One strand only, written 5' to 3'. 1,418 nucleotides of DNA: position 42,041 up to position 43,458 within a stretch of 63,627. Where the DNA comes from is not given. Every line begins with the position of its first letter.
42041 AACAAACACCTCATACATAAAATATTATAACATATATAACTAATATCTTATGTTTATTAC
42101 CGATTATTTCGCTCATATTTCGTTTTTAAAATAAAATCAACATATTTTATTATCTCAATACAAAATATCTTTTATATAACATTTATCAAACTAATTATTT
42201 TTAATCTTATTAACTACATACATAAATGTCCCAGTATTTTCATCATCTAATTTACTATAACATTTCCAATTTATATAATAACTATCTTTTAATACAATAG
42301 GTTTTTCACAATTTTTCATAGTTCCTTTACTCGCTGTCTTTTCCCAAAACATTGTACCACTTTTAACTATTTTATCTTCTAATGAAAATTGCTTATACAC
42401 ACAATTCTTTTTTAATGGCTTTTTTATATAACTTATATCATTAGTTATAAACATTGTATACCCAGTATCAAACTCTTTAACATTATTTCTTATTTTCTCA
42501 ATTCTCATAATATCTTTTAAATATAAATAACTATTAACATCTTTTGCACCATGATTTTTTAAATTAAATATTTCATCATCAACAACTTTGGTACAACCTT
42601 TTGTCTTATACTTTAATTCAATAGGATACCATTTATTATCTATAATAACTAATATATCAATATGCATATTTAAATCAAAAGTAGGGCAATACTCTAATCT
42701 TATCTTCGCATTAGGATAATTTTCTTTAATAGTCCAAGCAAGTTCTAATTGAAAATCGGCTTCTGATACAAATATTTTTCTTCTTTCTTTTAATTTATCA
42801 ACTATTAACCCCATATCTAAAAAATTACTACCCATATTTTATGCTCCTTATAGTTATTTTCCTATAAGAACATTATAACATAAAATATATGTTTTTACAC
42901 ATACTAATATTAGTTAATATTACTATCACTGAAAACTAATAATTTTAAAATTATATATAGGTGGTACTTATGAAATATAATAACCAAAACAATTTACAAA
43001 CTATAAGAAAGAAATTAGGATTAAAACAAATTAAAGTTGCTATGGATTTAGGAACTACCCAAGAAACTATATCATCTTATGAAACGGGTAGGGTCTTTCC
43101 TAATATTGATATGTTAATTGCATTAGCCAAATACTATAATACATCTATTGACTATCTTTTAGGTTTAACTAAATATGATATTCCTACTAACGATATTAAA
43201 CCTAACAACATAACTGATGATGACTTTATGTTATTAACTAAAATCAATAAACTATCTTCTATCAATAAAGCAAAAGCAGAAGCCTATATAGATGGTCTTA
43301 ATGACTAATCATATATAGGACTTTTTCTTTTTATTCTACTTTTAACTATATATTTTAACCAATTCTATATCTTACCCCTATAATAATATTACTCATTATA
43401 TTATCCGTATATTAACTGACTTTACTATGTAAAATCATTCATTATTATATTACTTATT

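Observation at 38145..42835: Four-gene cargo module (PD-(D/E)xK nuclease, HhH-GPD-like protein, stand-alone macro domain, membrane-anchored KAP NTPase): candidate undescribed defence system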

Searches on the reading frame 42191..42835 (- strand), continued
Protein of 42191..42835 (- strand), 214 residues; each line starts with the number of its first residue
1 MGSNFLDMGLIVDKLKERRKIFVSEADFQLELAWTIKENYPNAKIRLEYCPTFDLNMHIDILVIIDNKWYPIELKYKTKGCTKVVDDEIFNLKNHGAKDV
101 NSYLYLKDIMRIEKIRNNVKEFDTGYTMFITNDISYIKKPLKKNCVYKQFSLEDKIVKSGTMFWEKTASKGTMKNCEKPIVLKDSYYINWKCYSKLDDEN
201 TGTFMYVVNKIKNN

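Call 94: get_annotated_region(hit=H3, flank=5000)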
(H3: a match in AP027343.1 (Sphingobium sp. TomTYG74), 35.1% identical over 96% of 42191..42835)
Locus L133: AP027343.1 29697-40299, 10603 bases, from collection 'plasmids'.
description: Sphingobium sp. TomTYG74 plasmid pTomTYG74b DNA, complete genome
organism: Sphingobium sp. TomTYG74 (NCBI taxid 3028892)
taxonomy: Bacteria; Pseudomonadota; Alphaproteobacteria; Sphingomonadales; Sphingomonadaceae; Sphingobium; Sphingobium sp. TomTYG74
host: -; source: -; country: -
typing (MOB-suite, as given by PLSDB): non-mobilizable
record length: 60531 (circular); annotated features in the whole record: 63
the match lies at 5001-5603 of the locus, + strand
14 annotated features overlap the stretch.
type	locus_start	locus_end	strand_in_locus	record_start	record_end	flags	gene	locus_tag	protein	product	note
CDS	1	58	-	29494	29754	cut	-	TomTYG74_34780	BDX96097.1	hypothetical protein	-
CDS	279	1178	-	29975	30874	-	-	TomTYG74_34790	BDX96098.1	hypothetical protein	-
CDS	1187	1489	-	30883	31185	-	-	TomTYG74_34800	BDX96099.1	hypothetical protein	-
CDS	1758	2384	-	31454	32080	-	-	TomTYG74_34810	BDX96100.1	hypothetical protein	-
CDS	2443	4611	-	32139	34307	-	-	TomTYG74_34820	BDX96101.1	hypothetical protein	-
CDS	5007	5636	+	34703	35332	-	-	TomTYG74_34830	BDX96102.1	hypothetical protein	-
CDS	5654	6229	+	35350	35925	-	-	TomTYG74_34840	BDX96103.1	hypothetical protein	-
CDS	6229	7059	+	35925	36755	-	-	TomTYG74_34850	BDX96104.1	hypothetical protein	-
CDS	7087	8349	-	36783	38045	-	-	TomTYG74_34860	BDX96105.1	protein UmuC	-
CDS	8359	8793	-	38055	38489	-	umuD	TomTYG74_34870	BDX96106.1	umuD protein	-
CDS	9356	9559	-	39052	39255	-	-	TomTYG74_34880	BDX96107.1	hypothetical protein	-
CDS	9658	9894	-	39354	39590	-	-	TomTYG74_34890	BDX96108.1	hypothetical protein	-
CDS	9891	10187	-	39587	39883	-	-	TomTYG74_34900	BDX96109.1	hypothetical protein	-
CDS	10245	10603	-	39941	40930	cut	ardC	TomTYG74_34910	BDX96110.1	antirestriction protein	-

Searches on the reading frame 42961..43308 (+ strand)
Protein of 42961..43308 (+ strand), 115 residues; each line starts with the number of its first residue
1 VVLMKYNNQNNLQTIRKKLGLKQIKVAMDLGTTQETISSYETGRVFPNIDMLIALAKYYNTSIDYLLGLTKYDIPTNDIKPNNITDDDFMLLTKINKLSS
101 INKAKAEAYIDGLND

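Call 3: search_protein_families(library=pfam, proteins=[window:42961-43308:+], max_evalue=0.1)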
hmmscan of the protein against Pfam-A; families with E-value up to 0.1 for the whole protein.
window:42961-43308:+ (115 aa): 8 families
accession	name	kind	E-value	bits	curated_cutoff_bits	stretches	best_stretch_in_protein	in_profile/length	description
PF01381.28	HTH_3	-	8.3e-14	51.8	23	1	12-66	1-55/55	Helix-turn-helix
PF12844.13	HTH_19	-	2.2e-11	43.9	30.2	1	11-67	3-59/64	Helix-turn-helix domain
PF13560.12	HTH_31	-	2.4e-08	34.6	27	1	12-62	6-57/64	Helix-turn-helix domain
PF15731.11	MqsA_antitoxin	-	0.00032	21.3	30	1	6-52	68-114/131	Antitoxin component of bacterial toxin-antitoxin system, MqsA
PF22495.2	HTH_92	-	0.004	16.9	27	1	14-48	2-36/45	RsaL-like HTH domain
PF07022.19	Phage_CI_repr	-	0.0091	16.8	22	1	19-68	10-59/65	Bacteriophage CI repressor helix-turn-helix domain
PF13443.12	HTH_26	-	0.015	15.9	22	1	11-69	1-60/63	Cro/C1-type HTH DNA-binding domain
PF19252.4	HIND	-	0.052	13.4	25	0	15-26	12-23/25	HIND motif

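Call 4: search_protein_families(library=padloc, proteins=[window:42961-43308:+], max_evalue=0.1)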
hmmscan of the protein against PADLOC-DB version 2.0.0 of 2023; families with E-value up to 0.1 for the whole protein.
window:42961-43308:+ (115 aa): 14 families
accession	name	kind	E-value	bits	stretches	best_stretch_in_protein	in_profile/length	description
PDLC02926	HTH_VI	-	1e-08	33.3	1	10-68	4-62/92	-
PDLC03954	RmrA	-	3.8e-07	27.4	1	8-69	11-72/380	-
PDLC03951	RmrA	-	1.9e-06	25.1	1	9-68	10-69/400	-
PDLC03952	RmrA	-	5.8e-06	23.4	1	11-67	26-82/395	-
PDLC03949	RmrA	-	6.4e-06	23.3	1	8-70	3-65/363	-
PDLC03944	RmrA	-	1e-05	22.8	1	7-76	6-75/384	-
PDLC03945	RmrA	-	2e-05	21.9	1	10-69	5-64/394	-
PDLC04142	capH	-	6.3e-05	22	1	8-73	7-72/103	capH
PDLC03947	RmrA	-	0.00012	19.1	1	11-68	15-72/383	-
PDLC03948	RmrA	-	0.0013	15.7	1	10-67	11-68/397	-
PDLC04762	PDC-M64C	-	0.0042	15.1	1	10-59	30-79/97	-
PDLC03956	RmrA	-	0.0065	13.6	1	23-68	25-70/399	-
PDLC03955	RmrA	-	0.0072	13.6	1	10-59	23-72/371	-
PDLC03953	RmrA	-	0.011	13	1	8-66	6-64/373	-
